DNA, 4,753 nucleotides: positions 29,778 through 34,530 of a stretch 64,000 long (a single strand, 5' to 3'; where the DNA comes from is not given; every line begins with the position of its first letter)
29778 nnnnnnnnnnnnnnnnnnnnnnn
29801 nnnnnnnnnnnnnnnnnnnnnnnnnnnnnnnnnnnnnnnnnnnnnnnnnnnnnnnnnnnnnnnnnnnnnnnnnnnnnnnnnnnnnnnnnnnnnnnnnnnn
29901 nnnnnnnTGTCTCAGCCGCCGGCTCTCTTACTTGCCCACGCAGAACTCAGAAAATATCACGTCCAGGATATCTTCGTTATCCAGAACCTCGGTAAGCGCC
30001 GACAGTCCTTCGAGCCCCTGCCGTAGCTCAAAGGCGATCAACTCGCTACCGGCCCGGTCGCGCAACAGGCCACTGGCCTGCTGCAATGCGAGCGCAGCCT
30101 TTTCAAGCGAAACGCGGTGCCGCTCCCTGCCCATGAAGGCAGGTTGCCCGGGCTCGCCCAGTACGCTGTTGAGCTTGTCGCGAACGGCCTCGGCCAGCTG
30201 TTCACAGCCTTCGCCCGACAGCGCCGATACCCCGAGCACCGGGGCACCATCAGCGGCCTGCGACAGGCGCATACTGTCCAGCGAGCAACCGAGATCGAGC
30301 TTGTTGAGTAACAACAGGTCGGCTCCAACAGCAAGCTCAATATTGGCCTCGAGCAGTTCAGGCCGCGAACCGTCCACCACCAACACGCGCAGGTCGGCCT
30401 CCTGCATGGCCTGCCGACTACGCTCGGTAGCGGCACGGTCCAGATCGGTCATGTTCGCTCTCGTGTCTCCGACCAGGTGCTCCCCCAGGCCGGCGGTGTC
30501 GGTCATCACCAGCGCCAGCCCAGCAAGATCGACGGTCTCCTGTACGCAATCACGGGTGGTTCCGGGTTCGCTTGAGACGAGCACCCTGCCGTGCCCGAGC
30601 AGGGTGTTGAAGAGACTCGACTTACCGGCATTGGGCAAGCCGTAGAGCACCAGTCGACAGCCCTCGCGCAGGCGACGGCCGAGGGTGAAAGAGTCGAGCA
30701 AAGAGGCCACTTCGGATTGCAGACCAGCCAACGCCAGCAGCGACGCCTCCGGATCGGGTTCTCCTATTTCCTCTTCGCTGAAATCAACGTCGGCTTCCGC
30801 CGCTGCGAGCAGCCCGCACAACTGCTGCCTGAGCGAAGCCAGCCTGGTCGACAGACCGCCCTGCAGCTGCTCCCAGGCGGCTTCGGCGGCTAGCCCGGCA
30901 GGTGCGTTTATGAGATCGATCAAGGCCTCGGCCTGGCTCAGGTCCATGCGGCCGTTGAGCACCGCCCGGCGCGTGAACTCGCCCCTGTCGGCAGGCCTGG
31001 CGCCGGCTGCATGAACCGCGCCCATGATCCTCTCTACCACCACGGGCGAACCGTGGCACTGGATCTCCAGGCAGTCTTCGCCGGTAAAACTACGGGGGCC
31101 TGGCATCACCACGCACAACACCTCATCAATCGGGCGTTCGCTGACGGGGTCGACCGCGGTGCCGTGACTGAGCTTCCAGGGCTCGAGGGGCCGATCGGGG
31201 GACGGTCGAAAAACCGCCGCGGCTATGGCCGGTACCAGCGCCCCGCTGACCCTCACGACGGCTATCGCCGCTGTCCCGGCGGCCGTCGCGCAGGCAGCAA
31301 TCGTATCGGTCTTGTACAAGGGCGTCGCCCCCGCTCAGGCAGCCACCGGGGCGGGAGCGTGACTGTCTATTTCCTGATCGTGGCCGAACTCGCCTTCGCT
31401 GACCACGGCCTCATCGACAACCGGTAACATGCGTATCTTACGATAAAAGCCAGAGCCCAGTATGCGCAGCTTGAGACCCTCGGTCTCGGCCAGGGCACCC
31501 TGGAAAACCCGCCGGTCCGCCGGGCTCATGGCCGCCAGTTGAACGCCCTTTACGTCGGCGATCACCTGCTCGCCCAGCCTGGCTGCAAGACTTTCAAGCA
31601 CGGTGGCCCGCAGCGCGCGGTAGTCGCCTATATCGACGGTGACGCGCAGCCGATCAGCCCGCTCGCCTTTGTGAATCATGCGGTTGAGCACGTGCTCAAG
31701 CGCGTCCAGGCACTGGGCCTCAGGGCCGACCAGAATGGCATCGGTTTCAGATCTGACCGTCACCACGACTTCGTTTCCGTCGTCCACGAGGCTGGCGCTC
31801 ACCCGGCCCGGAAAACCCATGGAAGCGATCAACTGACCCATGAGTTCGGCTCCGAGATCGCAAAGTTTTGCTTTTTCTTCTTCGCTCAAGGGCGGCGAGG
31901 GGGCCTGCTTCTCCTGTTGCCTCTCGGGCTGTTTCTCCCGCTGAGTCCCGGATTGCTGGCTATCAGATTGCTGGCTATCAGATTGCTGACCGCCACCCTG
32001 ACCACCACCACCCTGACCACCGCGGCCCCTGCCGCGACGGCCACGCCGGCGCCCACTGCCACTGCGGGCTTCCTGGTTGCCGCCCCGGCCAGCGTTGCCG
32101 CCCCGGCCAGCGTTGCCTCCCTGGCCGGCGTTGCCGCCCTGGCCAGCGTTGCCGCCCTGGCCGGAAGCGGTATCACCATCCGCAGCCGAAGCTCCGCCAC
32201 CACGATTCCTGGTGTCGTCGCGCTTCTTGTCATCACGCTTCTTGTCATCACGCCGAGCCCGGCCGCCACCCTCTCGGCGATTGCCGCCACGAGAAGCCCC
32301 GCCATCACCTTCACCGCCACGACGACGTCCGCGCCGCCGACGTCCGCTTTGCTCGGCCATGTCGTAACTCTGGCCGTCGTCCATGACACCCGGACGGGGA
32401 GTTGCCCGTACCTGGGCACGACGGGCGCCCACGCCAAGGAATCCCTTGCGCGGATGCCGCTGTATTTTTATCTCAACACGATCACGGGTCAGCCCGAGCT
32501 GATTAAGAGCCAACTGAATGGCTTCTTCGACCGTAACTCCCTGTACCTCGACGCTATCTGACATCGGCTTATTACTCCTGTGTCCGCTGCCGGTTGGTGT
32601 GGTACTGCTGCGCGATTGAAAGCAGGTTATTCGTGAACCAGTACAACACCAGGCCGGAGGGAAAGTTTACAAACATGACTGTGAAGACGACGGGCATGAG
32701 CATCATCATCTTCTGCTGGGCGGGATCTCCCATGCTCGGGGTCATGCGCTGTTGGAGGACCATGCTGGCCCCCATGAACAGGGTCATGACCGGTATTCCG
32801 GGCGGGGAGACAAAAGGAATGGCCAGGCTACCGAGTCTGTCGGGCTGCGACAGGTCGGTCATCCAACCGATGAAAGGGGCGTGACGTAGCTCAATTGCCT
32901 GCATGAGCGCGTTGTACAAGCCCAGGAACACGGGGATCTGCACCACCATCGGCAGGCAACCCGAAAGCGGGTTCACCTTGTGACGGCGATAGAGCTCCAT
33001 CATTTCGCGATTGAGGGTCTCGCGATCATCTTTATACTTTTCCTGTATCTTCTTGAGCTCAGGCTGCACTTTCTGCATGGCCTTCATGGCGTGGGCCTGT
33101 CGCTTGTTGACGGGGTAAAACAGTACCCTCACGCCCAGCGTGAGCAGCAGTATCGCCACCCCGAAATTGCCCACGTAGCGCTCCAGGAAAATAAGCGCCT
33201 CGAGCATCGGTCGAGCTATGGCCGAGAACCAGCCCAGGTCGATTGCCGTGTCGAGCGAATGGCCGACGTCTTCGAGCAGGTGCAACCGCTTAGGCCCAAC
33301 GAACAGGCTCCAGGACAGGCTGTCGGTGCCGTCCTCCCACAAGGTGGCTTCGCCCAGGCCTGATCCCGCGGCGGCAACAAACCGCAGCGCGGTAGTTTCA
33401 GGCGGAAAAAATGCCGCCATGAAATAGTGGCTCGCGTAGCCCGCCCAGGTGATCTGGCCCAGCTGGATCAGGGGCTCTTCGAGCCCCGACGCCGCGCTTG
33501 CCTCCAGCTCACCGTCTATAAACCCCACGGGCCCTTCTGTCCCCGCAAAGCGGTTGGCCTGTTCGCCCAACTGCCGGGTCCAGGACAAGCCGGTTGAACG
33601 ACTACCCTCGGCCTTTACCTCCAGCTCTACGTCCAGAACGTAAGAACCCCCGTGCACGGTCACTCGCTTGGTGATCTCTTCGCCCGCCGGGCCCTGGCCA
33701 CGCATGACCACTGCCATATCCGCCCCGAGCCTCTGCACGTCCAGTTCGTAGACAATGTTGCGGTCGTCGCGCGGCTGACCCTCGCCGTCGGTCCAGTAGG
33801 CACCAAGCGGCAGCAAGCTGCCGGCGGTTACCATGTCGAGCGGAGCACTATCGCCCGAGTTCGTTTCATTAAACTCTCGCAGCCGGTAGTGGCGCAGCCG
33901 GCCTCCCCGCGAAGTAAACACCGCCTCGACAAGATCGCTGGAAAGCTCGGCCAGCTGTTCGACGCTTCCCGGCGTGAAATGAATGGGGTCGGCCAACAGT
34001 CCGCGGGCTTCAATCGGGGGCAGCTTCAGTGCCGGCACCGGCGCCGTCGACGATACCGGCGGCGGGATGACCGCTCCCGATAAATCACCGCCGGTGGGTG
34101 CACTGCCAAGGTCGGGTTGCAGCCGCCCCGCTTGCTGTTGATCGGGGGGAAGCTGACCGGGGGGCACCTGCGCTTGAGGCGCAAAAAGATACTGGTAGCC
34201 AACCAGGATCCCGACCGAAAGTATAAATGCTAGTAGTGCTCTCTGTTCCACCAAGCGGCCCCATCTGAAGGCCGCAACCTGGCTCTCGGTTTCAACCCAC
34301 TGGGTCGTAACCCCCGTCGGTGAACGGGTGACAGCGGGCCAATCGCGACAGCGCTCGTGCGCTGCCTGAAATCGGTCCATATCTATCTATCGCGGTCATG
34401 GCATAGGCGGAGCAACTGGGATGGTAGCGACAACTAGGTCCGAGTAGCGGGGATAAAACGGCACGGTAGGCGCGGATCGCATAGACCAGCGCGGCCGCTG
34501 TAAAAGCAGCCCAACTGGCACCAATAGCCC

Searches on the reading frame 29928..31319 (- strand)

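Call 64: search_protein_families(library=pfam, proteins=[window:29928-31319:-], max_evalue=0.00001)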
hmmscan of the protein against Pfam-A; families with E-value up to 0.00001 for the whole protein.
window:29928-31319:- (463 aa): 4 families
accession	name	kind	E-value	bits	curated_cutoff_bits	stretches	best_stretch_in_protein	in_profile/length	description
PF12631.12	MnmE_helical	-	1.4e-43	150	40.1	1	127-460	1-211/211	MnmE helical domain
PF10396.14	TrmE_N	-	3.5e-38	130.8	29.8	1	6-124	1-117/117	GTP-binding protein TrmE N-terminus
PF01926.29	MMR_HSR1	-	2.3e-19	70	21.9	1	223-322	2-89/113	50S ribosome-binding GTPase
PF02421.24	FeoB_N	-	6.6e-07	29.4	27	1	223-378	3-155/156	Ferrous iron transport protein B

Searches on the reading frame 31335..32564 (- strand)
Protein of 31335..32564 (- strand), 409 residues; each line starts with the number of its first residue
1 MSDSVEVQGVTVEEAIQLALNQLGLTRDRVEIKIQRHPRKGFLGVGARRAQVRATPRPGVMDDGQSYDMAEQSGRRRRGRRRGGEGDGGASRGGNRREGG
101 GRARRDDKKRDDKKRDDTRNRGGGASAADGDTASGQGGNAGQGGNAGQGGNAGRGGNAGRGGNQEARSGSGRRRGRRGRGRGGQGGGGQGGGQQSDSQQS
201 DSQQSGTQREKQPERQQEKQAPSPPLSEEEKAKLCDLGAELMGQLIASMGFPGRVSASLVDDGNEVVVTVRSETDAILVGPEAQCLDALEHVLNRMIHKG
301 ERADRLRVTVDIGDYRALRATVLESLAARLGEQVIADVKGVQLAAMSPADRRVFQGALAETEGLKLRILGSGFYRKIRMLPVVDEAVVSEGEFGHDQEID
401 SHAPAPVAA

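Call 64: search_protein_families(library=pfam, proteins=[window:31335-32564:-], max_evalue=0.00001)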
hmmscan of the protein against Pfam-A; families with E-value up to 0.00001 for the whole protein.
window:31335-32564:- (409 aa): 1 family
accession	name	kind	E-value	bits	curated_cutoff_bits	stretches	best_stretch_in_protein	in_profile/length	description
PF14804.11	Jag_N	-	1.4e-16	61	25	1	8-55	2-49/50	Jag N-terminus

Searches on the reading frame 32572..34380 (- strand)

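Call 64: search_protein_families(library=pfam, proteins=[window:32572-34380:-], max_evalue=0.00001)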
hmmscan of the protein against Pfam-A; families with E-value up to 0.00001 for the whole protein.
window:32572-34380:- (602 aa): 2 families
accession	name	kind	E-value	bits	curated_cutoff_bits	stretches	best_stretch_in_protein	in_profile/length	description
PF02096.25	60KD_IMP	-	7.6e-64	215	35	1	406-597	1-163/163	60Kd inner membrane protein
PF14849.12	YidC_periplas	-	2.9e-31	109.9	24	1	146-393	4-281/283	YidC periplasmic domain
